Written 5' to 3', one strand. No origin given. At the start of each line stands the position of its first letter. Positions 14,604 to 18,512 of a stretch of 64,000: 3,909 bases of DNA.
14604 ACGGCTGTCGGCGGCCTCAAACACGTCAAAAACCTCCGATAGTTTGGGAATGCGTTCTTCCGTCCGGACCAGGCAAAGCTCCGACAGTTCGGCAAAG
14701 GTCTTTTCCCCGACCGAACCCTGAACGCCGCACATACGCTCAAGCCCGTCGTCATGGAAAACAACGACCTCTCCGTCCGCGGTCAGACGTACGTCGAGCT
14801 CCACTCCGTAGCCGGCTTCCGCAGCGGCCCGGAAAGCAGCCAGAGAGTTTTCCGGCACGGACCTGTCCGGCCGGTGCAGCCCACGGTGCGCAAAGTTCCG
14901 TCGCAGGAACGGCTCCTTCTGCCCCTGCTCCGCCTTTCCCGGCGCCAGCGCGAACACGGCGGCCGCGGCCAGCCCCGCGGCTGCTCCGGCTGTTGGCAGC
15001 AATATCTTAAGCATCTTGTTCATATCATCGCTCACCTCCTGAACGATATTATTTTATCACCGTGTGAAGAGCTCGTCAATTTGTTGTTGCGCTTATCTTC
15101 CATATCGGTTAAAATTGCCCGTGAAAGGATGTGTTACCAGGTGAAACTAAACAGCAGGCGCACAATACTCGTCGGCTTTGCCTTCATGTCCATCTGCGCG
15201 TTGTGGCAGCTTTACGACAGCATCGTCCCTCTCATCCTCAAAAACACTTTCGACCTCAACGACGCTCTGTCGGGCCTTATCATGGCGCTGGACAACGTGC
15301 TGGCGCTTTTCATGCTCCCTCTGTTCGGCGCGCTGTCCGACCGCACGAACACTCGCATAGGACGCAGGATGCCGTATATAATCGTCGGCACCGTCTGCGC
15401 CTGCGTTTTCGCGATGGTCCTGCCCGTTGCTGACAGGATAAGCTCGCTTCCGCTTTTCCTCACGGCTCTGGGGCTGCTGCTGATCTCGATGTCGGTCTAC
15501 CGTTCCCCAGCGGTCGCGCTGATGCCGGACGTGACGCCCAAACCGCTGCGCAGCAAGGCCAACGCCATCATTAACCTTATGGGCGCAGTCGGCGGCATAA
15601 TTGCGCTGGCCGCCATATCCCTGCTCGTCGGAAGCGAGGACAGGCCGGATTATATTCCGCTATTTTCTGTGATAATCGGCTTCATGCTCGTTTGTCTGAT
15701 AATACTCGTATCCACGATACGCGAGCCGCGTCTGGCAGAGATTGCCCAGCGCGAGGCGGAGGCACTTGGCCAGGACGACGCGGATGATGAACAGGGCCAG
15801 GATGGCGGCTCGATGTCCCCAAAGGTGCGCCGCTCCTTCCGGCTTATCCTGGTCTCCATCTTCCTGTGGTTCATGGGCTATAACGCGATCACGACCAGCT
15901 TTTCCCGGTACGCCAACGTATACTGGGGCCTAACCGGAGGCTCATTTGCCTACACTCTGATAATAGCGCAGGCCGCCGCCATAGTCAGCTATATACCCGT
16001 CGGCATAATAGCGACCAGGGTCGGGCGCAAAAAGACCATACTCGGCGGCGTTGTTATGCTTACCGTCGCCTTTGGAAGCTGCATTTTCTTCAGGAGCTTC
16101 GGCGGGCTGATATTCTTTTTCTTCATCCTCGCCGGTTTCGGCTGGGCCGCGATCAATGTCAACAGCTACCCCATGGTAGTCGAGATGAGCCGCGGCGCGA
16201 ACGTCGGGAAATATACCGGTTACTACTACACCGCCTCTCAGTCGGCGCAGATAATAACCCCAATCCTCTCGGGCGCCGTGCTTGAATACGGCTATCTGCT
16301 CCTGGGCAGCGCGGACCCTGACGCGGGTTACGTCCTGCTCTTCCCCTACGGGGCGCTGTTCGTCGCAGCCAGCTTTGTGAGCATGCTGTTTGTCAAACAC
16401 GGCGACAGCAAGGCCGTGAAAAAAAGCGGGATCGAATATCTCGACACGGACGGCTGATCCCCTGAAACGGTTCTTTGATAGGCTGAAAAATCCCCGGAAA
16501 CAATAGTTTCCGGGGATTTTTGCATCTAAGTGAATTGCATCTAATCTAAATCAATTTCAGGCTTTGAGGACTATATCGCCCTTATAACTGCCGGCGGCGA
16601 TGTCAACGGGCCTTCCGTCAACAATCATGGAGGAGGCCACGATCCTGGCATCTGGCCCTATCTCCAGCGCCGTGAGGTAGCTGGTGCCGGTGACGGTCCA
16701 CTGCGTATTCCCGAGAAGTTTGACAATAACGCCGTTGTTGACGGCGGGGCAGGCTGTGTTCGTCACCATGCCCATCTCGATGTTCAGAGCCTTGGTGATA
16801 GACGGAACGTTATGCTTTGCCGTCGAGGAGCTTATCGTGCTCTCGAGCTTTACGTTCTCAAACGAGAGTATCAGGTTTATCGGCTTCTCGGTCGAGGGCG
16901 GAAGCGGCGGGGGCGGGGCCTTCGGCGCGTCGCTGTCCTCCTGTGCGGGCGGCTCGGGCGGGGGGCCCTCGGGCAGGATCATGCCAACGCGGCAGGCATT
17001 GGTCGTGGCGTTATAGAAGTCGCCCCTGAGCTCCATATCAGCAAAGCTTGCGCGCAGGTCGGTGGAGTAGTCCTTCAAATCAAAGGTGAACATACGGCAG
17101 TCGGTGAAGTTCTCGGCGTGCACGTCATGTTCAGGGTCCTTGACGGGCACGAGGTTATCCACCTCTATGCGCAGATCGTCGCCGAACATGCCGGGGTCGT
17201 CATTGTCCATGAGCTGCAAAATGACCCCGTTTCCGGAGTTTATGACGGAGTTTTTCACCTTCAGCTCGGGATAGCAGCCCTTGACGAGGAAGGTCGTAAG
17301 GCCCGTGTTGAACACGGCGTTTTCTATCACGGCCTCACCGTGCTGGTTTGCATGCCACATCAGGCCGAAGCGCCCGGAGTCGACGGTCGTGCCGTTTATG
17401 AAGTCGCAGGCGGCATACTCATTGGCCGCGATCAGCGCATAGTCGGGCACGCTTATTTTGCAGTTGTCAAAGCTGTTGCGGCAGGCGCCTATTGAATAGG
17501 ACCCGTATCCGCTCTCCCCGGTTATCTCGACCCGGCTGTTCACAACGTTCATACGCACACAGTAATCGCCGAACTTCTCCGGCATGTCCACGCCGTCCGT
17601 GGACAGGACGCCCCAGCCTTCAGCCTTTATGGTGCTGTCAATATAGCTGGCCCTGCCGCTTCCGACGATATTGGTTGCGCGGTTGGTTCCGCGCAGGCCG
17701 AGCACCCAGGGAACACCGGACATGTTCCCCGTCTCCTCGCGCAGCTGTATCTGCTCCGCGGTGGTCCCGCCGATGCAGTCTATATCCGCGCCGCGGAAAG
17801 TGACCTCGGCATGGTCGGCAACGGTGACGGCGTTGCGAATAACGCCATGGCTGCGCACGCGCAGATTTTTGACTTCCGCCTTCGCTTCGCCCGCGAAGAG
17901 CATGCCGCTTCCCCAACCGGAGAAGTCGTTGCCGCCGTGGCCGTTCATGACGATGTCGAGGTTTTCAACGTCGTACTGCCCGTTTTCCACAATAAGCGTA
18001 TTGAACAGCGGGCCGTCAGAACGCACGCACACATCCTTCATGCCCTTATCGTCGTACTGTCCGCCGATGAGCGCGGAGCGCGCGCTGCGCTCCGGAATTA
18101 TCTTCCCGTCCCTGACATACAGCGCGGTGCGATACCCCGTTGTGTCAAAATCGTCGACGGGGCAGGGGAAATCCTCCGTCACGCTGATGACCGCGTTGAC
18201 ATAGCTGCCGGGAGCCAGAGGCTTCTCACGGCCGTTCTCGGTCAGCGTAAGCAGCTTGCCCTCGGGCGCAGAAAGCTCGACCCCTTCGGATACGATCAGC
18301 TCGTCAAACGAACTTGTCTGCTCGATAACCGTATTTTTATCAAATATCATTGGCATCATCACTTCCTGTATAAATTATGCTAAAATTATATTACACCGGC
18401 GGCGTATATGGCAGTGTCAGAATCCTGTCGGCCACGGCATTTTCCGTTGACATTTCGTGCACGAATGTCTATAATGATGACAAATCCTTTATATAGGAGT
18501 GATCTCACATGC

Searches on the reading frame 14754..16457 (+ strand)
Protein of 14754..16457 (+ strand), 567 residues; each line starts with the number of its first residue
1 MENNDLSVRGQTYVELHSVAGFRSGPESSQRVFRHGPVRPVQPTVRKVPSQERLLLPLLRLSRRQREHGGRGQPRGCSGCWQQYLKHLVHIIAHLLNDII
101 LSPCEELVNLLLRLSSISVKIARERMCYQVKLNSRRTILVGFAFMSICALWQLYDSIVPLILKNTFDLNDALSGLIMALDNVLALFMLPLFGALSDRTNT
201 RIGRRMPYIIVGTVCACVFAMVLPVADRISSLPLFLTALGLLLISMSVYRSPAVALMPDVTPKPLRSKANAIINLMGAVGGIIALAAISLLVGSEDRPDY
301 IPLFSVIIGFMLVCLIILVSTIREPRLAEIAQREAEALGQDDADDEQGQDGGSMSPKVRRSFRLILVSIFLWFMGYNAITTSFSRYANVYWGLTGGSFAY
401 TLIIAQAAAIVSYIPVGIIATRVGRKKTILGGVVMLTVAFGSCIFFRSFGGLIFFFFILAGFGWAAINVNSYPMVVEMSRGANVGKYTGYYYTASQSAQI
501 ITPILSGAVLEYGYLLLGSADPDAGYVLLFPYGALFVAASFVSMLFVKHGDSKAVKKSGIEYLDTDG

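Call 73: search_protein_families(library=pfam, proteins=[window:14754-16457:+], max_evalue=0.00001)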
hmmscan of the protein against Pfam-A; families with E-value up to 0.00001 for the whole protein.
window:14754-16457:+ (567 aa): 3 families
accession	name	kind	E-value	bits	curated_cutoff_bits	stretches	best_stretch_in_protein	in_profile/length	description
PF07690.21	MFS_1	-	1.1e-36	126.9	33.4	2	141-410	2-252/347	Major Facilitator Superfamily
PF13347.12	MFS_2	-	3.5e-20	72.4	27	1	163-512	25-383/427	MFS/sugar transport protein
PF03209.21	PUCC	-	5.5e-08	32.7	21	1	171-544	15-393/401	PUCC protein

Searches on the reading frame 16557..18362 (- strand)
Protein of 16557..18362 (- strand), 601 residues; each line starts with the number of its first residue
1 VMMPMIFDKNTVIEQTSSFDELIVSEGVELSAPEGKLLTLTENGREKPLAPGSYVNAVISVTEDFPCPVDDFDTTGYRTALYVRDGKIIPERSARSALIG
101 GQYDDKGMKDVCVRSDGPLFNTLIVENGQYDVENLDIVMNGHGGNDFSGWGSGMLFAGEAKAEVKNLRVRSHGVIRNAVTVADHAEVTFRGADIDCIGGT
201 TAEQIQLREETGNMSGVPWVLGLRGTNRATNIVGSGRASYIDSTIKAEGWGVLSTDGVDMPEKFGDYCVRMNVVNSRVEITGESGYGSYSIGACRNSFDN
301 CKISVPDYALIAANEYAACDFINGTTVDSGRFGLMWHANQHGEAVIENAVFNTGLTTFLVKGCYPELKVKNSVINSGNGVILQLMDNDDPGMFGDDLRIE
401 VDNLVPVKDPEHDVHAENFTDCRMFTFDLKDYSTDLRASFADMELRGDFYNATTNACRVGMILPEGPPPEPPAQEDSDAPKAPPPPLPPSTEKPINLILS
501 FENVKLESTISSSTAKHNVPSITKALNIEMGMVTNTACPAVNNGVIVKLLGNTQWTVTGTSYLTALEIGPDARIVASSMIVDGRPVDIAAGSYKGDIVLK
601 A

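Call 4: search_protein_families(library=pfam, proteins=[window:16557-18362:-], max_evalue=1)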
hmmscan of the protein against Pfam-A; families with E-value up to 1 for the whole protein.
window:16557-18362:- (601 aa): 1 family
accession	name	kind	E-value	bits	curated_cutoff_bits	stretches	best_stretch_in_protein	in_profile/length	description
PF13229.12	Beta_helix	-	0.009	16.1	25.9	1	277-387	15-123/158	Right handed beta helix region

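Call 5: search_protein_families(library=ncbifam, proteins=[window:16557-18362:-], max_evalue=1)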
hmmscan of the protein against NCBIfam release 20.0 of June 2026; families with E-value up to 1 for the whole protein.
window:16557-18362:- (601 aa): 0 families

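Call 80: search_protein_families(library=phrogs, proteins=[window:16557-18362:-], max_evalue=0.01)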
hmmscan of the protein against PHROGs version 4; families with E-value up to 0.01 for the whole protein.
window:16557-18362:- (601 aa): 0 families

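Call 85: find_homologous_proteins(query=window:16557-18362:-, max_evalue=1e-60)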
Query window:16557-18362:- (601 aa): 129 proteins with E <= 1e-60 among 8000 candidates; the best 120 are listed.
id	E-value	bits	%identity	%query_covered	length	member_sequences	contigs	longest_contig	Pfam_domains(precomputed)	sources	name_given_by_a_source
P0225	0.0e+0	1374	100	100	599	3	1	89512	-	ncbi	-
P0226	0.0e+0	1153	82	100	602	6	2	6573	-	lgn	-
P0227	0.0e+0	1094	78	99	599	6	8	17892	-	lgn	-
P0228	4.3e-198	678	55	97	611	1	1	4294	-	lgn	-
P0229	7.7e-191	654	52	99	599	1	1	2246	-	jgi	jgi:hypothetical protein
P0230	1.1e-186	640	51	99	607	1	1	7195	-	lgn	-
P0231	5.0e-184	631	51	98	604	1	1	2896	-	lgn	-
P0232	1.8e-183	630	49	98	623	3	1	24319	-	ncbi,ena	-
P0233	7.7e-182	624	48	98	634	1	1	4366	-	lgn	-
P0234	1.7e-178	613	49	98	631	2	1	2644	-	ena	-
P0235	9.3e-177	607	49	98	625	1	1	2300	-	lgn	-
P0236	2.4e-176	606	48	98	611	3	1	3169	-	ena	-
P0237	2.4e-176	606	46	98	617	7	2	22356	-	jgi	jgi:hypothetical protein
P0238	3.2e-176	606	49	100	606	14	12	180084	-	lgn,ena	-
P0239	6.0e-176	605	48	97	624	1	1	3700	-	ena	-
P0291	1.3e-102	363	38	84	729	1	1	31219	-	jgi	jgi:hypothetical protein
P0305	1.9e-97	346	37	96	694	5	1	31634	-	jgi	jgi:hypothetical protein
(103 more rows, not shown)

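Call 86: find_encoding_contigs(protein=P0227, flank=7000, max_places=2)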
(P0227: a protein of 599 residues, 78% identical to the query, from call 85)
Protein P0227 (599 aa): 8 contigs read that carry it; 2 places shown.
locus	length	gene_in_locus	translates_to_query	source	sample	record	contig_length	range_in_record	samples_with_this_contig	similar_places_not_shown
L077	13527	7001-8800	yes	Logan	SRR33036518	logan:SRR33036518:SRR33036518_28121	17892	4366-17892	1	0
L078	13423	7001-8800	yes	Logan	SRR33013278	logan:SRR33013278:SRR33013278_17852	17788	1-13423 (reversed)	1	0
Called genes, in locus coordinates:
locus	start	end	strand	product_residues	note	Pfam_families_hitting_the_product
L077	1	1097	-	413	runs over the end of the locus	PF00817:IMS, PF21999:IMS_HHH_1, PF11799:IMS_C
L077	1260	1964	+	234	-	PF13560:HTH_31 (weak), PF01381:HTH_3, PF12844:HTH_19 (weak), PF00717:Peptidase_S24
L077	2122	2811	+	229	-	PF00072:Response_reg, PF00486:Trans_reg_C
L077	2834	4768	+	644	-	PF00512:HisKA, PF02518:HATPase_c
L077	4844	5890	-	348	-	PF01381:HTH_3, PF12844:HTH_19 (weak), PF13560:HTH_31, PF13428:TPR_14 (faint), PF13181:TPR_8 (faint), PF00515:TPR_1 (weak), PF07719:TPR_2 (weak), PF13424:TPR_12 (weak), +3 more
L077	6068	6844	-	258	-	PF09339:HTH_IclR, PF12802:MarR_2, PF01614:IclR_C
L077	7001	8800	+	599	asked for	-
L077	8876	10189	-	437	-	PF07690:MFS_1, PF13347:MFS_2, PF03209:PUCC, PF07690:MFS_1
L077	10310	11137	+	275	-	PF03009:GDPD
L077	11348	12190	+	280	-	-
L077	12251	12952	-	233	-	PF02517:Rce1-like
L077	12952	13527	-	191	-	?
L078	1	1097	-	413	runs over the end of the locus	PF00817:IMS, PF21999:IMS_HHH_1, PF11799:IMS_C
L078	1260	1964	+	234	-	PF13560:HTH_31 (weak), PF01381:HTH_3, PF12844:HTH_19 (weak), PF00717:Peptidase_S24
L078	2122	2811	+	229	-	PF00072:Response_reg, PF00486:Trans_reg_C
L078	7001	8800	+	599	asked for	-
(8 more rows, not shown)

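Call 87: find_encoding_contigs(protein=P0238, flank=7000, max_places=2)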
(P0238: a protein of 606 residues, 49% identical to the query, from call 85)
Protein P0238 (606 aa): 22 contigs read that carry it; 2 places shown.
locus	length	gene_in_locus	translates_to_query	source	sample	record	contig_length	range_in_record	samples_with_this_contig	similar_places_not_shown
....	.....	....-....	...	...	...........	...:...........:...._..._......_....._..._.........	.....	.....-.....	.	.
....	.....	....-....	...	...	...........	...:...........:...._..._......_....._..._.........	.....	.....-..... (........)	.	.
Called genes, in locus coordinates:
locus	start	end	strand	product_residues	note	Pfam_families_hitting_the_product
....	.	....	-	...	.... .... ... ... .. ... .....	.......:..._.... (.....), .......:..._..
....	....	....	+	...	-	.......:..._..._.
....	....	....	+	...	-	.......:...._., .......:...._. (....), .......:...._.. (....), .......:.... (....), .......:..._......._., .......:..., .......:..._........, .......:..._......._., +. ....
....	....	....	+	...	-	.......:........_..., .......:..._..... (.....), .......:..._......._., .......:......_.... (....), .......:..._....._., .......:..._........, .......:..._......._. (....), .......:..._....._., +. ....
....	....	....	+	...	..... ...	-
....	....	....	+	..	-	-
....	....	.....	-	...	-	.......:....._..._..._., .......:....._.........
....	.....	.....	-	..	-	-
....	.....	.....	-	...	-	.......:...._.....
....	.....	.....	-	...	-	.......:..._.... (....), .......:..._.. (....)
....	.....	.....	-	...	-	-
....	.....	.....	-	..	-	-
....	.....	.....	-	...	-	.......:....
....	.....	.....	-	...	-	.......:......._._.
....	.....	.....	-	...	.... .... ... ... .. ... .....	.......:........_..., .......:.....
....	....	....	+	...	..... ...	-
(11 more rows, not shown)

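Call 88: find_encoding_contigs(protein=P0232, flank=7000, max_places=2)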
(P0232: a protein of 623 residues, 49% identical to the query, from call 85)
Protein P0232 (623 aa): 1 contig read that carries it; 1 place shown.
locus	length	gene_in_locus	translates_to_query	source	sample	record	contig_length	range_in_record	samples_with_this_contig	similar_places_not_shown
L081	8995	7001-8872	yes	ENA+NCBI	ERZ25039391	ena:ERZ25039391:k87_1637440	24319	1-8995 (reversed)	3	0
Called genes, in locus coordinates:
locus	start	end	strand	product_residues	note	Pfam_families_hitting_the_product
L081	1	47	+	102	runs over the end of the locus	-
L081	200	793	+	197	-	PF13189:Cytidylate_kin2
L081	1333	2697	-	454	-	PF00171:Aldedh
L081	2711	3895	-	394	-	PF00465:Fe-ADH, PF13685:Fe-ADH_2, PF25137:ADH_Fe_C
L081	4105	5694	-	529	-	PF07833:Cu_amine_oxidN1, PF01520:Amidase_3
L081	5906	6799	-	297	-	-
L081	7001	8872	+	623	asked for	-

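Call 90: find_encoding_contigs(protein=P0291, flank=7000, max_places=1)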
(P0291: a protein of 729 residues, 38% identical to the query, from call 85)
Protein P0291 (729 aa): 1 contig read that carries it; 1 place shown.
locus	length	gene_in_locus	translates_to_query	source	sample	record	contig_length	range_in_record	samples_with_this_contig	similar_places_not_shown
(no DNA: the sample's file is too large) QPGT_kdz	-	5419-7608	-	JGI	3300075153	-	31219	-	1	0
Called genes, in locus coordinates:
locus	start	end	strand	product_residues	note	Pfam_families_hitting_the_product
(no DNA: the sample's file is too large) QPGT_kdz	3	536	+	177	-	?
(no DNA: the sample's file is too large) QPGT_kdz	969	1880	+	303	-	PF13577:SnoaL_4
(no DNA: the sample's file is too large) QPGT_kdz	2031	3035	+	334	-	PF00578:AhpC-TSA, PF08534:Redoxin, PF13728:TraF (weak)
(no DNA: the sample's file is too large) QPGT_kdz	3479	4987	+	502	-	PF00890:FAD_binding_2, PF01266:DAO (faint), PF03486:HI0933_like (faint), PF12831:FAD_oxidored (faint)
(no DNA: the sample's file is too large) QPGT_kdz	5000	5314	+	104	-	PF13484:Fer4_16 (faint), PF14697:Fer4_21 (faint), PF13237:Fer4_10, PF12838:Fer4_7, PF13187:Fer4_9 (weak), PF25160:LdpA_Fe-S-bd (weak), PF00037:Fer4 (weak), PF12837:Fer4_6 (weak), +1 more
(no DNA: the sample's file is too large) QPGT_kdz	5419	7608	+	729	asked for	-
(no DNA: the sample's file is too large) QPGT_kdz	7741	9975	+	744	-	PF19313:DUF5916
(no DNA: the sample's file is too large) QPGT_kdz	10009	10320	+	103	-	PF13183:Fer4_8 (faint), PF13237:Fer4_10, PF25160:LdpA_Fe-S-bd (weak), PF12838:Fer4_7 (weak), PF13187:Fer4_9 (weak), PF12797:Fer4_2 (weak), PF00037:Fer4 (weak), PF12837:Fer4_6 (weak), +3 more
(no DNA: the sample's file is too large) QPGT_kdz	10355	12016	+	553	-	PF00890:FAD_binding_2, PF01266:DAO (faint), PF03486:HI0933_like (faint), PF12831:FAD_oxidored (weak), PF00890:FAD_binding_2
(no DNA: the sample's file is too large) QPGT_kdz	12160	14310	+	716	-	PF00724:Oxidored_FMN (faint), PF01262:AlaDh_PNT_C (weak), PF00890:FAD_binding_2, PF01266:DAO (weak), PF03486:HI0933_like (weak), PF07992:Pyr_redox_2, PF12831:FAD_oxidored, PF13450:NAD_binding_8, +5 more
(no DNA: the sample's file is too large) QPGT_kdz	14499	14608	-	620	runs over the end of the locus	PF01946:Thi4 (faint), PF00890:FAD_binding_2, PF01266:DAO (faint), PF03486:HI0933_like (faint)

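Call 91: find_encoding_contigs(protein=P0305, flank=7000, max_places=1)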
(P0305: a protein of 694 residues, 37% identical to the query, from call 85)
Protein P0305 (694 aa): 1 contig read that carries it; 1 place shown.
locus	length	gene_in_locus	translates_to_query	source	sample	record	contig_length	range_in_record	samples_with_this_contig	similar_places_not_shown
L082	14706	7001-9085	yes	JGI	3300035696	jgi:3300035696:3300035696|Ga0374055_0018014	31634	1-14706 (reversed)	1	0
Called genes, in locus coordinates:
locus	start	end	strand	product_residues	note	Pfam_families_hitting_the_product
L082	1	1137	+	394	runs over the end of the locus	PF02754:CCG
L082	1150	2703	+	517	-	PF01565:FAD_binding_4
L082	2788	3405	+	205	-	PF13577:SnoaL_4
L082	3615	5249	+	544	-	PF07992:Pyr_redox_2 (weak), PF00070:Pyr_redox (faint), PF00890:FAD_binding_2, PF01266:DAO, PF03486:HI0933_like (weak), PF12831:FAD_oxidored (weak)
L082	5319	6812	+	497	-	PF00171:Aldedh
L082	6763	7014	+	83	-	-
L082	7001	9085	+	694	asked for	-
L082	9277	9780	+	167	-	-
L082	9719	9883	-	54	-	-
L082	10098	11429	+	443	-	PF00486:Trans_reg_C, PF13428:TPR_14 (faint), PF13432:TPR_16 (faint), PF14559:TPR_19 (faint), PF00515:TPR_1 (faint), PF07719:TPR_2 (faint), PF13181:TPR_8 (faint), PF13414:TPR_11 (faint), +2 more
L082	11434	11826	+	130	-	PF13561:adh_short_C2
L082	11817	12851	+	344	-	PF01988:VIT1, PF01936:NYN, PF12872:OST-HTH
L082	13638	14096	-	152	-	-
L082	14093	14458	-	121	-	-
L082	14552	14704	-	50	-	?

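Call 102: predict_structure(alignment_id=A3)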
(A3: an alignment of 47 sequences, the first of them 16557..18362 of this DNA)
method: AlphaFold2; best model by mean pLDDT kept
length: 601 residues; sequences in the alignment: 47
mean_pLDDT: 93.8   pTM: 0.92
mean pLDDT of the five models: 93.8, 93.7, 93.5, 93.2, 92.9
residues with pLDDT >= 90: 519; 70-90: 54; 50-70: 15; < 50: 13
segments of 3 or more residues with pLDDT < 50: 467-476
pLDDT, mean of each block of 10 residues (from residue 1): 86 98 96 98 97 98 96 92 98 98 98 97 98 98 92 98 99 96 98 97 90 87 93 97 95 92 94 99 96 97 98 96 99 96 98 99 97 99 92 78 90 96 93 97 99 91 59 46 66 96 99 96 93 97 98 99 99 99 98 98 96
secondary structure, 60 per line:
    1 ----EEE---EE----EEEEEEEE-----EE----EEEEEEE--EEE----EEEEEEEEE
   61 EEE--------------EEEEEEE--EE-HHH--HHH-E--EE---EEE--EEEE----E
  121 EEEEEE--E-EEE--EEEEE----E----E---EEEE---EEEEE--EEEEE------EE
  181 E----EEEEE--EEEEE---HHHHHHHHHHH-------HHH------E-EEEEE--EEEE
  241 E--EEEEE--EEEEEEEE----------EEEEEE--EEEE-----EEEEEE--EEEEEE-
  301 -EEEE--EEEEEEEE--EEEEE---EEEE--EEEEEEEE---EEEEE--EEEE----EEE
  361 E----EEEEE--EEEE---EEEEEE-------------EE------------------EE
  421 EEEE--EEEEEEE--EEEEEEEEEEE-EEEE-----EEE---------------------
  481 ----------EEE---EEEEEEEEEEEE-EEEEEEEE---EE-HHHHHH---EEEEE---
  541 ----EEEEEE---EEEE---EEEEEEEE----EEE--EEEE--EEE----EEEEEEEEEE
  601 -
elements in order: E5-7 E17-24 E36-42 E45-47 E52-63 E78-84 E107-109 E112-115 E120-126 E131-133 E136-140 E154-157 E161-165 E168-172 E179-181 E186-190 E193-197 H201-211 E230-234 E237-241 E244-248 E251-258 E269-274 E277-280 E286-291 E294-299 E302-305 E308-315 E318-322 E326-329 E332-339 E343-347 E350-353 E358-361 E366-370 E373-376 E380-385 E419-424 E427-433 E436-446 E448-451 E457-459 E491-493 E497-508 E510-517 H524-529 E533-537 E545-550 E554-557 E561-568 E573-575 E578-581 E584-586 E591-600

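Call 104: fold_search(model_id=the predicted structure, library=pdb)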
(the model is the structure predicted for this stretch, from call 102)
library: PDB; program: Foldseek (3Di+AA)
matches with E <= 10: 317; with E <= 0.001: 0
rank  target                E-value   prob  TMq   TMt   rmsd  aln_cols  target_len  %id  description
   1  7xz7_A                1.3e-03  0.99  0.29  0.37  11.7       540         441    9  Mutant (D137A) of the N-terminal domain of fucoidan lyase FdlA (released 2022-09-28)
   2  7xze_A                3.6e-03  0.97  0.26  0.34  11.4       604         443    9  Mutant (H176A) of the N-terminal domain of fucoidan lyase FdlA (released 2022-09-28)
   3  1dab                  3.6e-03  0.57  0.20  0.21  16.3       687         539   11  The Structure of Bordetella Pertussis Virulence Factor P.69 Pertactin (released 1999-12-15)
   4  7xzc_A                5.8e-03  0.98  0.31  0.40   9.3       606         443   10  Mutant (R240A) of the N-terminal domain of fucoidan lyase FdlA (released 2022-09-28)
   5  3jur_D                8.9e-03  0.97  0.29  0.37  10.9       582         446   11  The crystal structure of a hyperthermoactive Exopolygalacturonase from Thermotoga maritima (released 2009-11-17)
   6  7eea_A                9.4e-03  0.28  0.17  0.16  18.9       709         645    9  Cyanophage Pam1 tailspike receptor-binding domain (released 2021-10-20)
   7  4ru4_B                1.3e-02  0.99  0.24  0.24   9.0       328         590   12  Crystal structure of the tailspike protein gp49 from Pseudomonas phage LKA1 (released 2015-11-18)
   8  7xzd_A                1.5e-02  0.89  0.28  0.36  11.9       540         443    8  Mutant (F179A) of the N-terminal domain of fucoidan lyase FdlA (released 2022-09-28)
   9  7xzb_A                1.6e-02  0.90  0.28  0.36  11.8       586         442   10  Mutant (Y242A) of the N-terminal domain of fucoidan lyase FdlA (released 2022-09-28)
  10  7eea_B                1.7e-02  0.14  0.14  0.14  18.3       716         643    8  Cyanophage Pam1 tailspike receptor-binding domain (released 2021-10-20)
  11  9ozl_B                1.9e-02  0.16  0.13  0.19  17.0       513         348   10  Crystal structure of the polysaccharide lyase RbmB from Vibrio cholerae (released 2026-03-11)
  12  9beh_A                2.1e-02  0.82  0.27  0.28  13.5       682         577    7  Structure of GH110A in complex with galactose-6-sulfate (released 2025-08-27)
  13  9k4a_A                2.7e-02  0.69  0.25  0.23  13.1       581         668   10  Cryo-EM structure of depolymerase S2-4 from Klebsiella phage K64-1 (released 2026-03-25)
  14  7w1c_B                2.7e-02  0.63  0.26  0.25  17.9       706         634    8  Crystal structure of Klebsiella pneumoniae K1 capsule-specific polysaccharide lyase in a P1 crystal form (released 2022-05-18)
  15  7w1c_C                2.9e-02  0.28  0.21  0.20  18.4       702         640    9  Crystal structure of Klebsiella pneumoniae K1 capsule-specific polysaccharide lyase in a P1 crystal form (released 2022-05-18)
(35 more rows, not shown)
